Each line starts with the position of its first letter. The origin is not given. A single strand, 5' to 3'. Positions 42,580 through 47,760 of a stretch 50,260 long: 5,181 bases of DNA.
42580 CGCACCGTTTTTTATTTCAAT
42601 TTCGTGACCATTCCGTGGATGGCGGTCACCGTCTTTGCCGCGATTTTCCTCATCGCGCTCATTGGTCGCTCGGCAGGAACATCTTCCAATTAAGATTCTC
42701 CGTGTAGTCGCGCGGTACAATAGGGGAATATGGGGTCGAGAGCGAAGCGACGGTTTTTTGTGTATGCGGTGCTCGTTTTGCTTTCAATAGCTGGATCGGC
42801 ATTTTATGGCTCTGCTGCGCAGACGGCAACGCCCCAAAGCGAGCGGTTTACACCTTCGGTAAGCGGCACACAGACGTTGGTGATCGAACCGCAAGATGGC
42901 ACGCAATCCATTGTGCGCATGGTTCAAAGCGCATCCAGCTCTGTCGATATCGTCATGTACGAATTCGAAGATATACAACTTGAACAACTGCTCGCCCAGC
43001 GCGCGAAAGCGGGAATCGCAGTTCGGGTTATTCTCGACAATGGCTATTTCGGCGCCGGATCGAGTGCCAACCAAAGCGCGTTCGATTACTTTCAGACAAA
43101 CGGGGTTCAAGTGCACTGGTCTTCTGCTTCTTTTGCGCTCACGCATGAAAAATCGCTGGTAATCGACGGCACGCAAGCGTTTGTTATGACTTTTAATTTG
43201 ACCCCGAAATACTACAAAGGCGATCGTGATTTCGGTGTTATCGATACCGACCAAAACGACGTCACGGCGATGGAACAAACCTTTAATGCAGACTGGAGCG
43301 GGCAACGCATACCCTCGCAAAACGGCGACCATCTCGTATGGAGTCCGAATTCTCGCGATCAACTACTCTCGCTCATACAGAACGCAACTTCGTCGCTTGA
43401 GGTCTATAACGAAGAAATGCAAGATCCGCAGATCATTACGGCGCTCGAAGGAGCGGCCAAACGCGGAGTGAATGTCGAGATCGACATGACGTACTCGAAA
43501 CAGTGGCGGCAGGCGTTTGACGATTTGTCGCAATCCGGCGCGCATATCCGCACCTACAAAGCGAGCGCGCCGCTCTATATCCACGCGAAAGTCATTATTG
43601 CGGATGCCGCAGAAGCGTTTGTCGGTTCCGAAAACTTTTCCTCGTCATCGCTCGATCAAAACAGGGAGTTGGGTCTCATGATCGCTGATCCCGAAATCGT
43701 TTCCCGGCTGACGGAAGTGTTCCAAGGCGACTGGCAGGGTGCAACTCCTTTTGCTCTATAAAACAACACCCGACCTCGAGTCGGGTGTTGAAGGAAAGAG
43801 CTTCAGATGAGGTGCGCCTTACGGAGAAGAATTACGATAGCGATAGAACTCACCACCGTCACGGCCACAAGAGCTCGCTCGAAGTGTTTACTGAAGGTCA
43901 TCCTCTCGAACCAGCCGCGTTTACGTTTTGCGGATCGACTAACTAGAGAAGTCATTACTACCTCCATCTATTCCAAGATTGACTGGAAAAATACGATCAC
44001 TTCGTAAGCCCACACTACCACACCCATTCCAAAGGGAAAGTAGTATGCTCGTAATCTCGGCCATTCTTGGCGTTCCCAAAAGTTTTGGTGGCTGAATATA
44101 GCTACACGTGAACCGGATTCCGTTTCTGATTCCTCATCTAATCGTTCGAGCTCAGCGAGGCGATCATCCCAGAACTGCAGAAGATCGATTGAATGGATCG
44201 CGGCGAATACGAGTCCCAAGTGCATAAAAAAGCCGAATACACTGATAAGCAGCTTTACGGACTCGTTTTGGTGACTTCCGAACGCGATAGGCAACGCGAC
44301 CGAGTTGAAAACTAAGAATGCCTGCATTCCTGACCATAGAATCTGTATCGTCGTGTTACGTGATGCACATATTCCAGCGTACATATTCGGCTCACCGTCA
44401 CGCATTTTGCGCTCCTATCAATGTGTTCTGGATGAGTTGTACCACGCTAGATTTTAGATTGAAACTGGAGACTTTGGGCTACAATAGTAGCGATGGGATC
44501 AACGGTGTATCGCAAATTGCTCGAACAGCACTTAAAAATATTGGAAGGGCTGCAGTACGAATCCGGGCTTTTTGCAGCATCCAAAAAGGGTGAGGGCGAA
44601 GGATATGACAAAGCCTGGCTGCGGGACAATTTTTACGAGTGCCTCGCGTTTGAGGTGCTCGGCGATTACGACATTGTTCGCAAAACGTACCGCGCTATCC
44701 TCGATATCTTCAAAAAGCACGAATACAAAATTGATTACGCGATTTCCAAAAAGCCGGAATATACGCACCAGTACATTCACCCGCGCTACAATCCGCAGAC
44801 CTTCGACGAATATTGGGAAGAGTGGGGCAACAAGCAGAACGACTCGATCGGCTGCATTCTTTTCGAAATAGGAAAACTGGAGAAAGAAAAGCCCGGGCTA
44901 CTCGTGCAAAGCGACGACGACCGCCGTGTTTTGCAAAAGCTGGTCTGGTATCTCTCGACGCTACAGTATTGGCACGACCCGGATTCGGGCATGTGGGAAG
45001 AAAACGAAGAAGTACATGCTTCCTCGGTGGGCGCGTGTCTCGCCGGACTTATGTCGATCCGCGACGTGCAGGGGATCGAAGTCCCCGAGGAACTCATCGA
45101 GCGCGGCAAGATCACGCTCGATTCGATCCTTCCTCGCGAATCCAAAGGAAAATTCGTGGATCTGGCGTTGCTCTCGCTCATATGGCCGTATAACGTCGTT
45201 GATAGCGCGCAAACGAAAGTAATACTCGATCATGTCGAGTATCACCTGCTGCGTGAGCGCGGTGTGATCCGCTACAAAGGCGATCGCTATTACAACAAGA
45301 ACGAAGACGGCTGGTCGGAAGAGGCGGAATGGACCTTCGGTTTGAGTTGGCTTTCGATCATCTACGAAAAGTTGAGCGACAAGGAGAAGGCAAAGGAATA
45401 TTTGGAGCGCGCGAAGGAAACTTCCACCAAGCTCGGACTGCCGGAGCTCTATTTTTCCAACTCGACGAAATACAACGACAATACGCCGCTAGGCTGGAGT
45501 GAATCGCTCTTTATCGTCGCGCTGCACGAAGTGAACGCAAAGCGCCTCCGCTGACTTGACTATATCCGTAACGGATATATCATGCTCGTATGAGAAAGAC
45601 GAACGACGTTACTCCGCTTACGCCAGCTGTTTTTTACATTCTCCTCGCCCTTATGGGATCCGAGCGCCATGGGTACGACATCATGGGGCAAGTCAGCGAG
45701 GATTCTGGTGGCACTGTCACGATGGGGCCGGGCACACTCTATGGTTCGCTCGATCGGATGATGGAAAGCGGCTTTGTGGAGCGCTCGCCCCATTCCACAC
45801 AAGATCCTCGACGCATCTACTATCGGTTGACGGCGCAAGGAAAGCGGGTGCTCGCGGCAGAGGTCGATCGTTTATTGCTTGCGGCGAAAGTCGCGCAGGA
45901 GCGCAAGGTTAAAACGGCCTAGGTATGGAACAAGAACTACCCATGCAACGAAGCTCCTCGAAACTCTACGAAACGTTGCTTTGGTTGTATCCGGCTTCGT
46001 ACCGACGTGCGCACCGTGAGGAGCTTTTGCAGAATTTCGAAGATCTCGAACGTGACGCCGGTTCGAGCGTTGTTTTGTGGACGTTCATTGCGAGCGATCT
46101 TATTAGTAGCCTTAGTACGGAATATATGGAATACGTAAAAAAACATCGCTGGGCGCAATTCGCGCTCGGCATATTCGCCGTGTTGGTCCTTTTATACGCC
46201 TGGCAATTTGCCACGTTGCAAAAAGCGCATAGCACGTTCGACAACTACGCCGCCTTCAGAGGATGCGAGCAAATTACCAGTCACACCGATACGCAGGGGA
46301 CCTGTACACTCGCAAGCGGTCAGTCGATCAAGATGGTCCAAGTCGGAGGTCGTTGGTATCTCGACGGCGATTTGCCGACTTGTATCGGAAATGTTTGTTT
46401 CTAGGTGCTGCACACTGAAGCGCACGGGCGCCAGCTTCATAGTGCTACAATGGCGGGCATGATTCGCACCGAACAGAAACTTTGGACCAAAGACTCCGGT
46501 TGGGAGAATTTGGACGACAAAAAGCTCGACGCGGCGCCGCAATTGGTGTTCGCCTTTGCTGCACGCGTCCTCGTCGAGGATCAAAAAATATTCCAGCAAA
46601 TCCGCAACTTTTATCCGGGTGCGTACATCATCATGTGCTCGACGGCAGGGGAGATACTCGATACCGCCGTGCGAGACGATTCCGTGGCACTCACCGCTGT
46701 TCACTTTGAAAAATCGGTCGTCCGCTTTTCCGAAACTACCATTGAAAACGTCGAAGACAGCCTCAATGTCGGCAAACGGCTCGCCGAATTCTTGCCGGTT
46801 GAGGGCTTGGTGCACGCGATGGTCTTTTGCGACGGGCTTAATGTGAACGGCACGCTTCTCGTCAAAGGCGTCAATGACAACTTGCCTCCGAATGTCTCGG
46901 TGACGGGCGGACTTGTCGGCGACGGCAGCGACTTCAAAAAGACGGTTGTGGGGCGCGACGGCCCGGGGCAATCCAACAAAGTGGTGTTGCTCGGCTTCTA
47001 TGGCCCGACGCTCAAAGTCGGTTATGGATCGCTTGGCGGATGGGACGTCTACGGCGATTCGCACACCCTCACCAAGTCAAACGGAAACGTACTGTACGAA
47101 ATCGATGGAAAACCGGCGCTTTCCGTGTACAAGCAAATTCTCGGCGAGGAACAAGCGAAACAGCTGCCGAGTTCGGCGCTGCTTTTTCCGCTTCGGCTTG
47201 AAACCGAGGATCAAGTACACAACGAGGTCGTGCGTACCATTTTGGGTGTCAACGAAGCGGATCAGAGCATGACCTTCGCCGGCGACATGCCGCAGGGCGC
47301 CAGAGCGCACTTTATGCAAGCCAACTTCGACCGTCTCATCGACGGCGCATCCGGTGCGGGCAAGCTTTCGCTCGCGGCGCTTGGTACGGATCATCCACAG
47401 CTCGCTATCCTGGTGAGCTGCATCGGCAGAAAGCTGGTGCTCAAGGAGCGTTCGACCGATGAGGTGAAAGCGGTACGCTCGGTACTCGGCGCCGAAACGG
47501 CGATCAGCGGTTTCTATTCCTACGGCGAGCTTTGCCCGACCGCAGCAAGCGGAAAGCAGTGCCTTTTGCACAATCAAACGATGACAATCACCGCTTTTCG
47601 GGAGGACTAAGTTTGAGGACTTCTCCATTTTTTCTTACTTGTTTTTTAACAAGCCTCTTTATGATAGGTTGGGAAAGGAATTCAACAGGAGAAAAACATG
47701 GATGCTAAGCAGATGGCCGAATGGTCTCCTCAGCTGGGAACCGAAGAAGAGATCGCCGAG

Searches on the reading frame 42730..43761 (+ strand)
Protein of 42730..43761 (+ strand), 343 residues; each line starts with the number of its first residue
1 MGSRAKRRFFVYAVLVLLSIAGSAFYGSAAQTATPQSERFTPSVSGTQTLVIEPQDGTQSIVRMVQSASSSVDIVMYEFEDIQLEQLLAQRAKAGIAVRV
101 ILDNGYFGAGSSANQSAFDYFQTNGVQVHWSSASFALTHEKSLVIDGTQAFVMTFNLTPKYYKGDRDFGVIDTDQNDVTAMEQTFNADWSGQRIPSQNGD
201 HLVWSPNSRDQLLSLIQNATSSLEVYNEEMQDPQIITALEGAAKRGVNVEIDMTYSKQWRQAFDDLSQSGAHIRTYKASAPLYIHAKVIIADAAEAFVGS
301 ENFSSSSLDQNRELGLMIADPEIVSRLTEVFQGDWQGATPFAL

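Call 70: search_protein_families(library=pfam, proteins=[window:42730-43761:+], max_evalue=0.001)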
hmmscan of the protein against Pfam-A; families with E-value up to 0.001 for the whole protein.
window:42730-43761:+ (343 aa): 6 families
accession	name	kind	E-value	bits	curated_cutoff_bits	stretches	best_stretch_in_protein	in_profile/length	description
PF13091.12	PLDc_2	-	2.9e-43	147.3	27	2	212-335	1-132/132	PLD-like domain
PF00614.28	PLDc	-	1.5e-07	31.5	21.9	0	139-160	6-27/28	Phospholipase D Active site motif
PF11495.14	Regulator_TrmB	-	1.1e-06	28.6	22.2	1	209-339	12-133/233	Archaeal transcriptional regulator TrmB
PF24217.1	DUF7436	-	3e-05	24.4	34.2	0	48-190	17-148/153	Family of unknown function (DUF7436)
PF07894.18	SACK1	-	0.0002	21.5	21.4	0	60-105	129-175/274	Scaffolding anchor of CK1 domain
PF13090.12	PP_kinase_C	-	0.00032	20.7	25.8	0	223-336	31-144/172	Polyphosphate kinase C-terminal domain 2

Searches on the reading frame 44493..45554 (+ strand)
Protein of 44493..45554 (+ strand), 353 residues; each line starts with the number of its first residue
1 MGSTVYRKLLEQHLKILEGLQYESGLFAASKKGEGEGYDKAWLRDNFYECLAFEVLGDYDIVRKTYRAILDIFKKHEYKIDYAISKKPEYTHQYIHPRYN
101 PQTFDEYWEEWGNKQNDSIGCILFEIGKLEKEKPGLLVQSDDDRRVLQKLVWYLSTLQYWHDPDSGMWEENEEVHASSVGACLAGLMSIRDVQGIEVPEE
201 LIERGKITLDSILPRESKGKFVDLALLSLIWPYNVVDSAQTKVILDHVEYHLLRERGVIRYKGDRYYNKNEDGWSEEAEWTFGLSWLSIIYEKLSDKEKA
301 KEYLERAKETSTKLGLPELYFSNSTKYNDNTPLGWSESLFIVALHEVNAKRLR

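Call 70: search_protein_families(library=pfam, proteins=[window:44493-45554:+], max_evalue=0.001)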
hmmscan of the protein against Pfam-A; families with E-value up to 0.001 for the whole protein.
window:44493-45554:+ (353 aa): 3 families
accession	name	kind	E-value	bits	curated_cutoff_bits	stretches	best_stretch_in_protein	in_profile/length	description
PF00723.27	Glyco_hydro_15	-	6.7e-14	52.1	22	1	5-333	2-272/427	Glycosyl hydrolases family 15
PF13181.12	TPR_8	-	0.00036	20.9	25.7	0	287-309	7-29/34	Tetratricopeptide repeat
PF07719.23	TPR_2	-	0.00039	20.8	27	0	283-308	3-28/34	Tetratricopeptide repeat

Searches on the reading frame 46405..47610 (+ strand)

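Call 70: search_protein_families(library=pfam, proteins=[window:46405-47610:+], max_evalue=0.001)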
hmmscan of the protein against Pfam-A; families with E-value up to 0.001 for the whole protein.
window:46405-47610:+ (401 aa): 2 families
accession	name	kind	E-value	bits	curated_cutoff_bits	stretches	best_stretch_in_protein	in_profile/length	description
PF08495.15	FIST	-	6e-39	134.3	23.2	1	46-236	1-189/189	FIST N domain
PF10442.14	FIST_C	-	6.5e-35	120.6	28.5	1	238-378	1-131/131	FIST C domain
